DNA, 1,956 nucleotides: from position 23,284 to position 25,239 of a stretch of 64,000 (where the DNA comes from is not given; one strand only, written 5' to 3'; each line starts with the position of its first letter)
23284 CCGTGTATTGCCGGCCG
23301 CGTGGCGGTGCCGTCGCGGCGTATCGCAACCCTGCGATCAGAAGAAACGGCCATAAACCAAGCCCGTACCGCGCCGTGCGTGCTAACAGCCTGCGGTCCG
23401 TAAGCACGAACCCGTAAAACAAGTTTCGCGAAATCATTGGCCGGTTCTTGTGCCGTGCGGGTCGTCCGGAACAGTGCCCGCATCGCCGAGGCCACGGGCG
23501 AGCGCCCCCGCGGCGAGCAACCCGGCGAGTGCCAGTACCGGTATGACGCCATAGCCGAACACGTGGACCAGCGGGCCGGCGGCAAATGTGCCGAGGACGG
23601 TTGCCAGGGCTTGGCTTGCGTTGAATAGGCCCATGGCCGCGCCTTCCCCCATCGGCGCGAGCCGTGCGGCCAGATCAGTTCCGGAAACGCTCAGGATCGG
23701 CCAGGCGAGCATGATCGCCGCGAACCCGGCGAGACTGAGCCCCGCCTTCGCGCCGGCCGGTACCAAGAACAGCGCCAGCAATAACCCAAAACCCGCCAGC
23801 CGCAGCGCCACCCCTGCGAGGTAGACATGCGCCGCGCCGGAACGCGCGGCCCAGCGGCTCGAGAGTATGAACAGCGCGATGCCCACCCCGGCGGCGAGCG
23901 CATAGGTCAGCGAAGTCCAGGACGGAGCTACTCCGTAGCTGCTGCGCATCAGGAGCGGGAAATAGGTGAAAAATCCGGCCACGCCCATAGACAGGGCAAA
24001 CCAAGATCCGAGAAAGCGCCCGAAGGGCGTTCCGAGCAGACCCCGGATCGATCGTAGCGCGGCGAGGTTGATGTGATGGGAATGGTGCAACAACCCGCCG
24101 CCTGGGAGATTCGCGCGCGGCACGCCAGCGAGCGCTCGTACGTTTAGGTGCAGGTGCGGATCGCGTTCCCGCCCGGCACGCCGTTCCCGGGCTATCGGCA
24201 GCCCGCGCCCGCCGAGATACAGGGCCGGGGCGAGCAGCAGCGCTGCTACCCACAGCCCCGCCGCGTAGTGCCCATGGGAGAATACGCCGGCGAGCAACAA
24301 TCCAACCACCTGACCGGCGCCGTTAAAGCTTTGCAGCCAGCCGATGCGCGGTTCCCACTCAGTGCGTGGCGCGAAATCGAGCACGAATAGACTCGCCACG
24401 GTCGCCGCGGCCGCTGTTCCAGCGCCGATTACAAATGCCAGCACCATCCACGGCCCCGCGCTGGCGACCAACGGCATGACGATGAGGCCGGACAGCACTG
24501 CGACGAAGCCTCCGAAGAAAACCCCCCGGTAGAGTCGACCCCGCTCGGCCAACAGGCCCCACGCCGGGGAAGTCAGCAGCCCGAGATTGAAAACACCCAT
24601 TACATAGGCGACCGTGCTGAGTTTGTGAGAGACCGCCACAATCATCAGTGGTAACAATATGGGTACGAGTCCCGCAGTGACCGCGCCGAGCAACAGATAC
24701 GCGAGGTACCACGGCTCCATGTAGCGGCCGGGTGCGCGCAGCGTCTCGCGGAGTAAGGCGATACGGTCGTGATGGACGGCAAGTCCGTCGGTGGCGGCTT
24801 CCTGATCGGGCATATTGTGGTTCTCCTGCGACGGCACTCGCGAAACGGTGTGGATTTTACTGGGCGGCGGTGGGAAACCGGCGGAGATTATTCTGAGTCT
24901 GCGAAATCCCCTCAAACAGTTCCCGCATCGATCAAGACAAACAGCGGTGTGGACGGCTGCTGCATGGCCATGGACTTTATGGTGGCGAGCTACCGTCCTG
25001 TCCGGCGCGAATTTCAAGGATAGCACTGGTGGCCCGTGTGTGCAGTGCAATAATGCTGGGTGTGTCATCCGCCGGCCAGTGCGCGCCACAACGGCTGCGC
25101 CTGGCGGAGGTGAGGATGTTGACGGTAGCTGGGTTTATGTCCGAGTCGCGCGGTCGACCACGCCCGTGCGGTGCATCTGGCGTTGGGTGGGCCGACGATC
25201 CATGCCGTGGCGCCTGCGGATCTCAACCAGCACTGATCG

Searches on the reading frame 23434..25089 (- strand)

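Call 90: search_protein_families(library=pfam, proteins=[window:23434-25089:-], max_evalue=0.00001)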
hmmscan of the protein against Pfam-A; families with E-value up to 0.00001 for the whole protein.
window:23434-25089:- (551 aa): 1 family
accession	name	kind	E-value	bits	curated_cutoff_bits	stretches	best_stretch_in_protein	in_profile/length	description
PF07690.21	MFS_1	-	2.3e-21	76.5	33.4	1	129-501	3-347/347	Major Facilitator Superfamily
